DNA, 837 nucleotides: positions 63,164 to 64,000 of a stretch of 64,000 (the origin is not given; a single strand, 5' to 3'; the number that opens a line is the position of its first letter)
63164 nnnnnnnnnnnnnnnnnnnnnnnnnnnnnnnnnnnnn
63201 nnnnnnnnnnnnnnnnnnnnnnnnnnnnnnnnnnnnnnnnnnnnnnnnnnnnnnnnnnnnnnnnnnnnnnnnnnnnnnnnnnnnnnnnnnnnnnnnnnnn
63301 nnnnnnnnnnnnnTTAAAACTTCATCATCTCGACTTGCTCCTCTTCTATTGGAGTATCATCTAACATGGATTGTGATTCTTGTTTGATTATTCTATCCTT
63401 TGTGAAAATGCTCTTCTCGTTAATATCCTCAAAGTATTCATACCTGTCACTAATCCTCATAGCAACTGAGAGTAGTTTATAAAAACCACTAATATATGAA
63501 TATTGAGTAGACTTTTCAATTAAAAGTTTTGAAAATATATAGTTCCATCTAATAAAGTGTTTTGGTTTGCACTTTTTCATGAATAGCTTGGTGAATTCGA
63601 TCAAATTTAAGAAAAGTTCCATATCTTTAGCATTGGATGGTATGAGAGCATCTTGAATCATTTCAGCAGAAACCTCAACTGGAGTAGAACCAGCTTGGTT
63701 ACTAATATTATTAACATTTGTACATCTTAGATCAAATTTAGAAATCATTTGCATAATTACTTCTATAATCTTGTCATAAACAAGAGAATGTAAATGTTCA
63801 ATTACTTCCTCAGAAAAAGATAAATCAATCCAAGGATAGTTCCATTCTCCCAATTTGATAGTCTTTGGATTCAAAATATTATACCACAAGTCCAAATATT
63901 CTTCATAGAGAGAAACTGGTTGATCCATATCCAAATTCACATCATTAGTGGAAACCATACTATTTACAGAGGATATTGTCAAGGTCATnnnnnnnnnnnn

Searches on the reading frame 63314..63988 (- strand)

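Call 34: search_protein_families(library=pfam, proteins=[window:63314-63988:-], max_evalue=0.01)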
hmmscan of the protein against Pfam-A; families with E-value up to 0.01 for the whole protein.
window:63314-63988:- (224 aa): 1 family
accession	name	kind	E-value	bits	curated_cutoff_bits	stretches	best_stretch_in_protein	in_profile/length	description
PF20500.4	DNA-PKcs_N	-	1.1e-32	113.5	26.1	1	22-194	467-640/810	DNA-PKcs, N-terminal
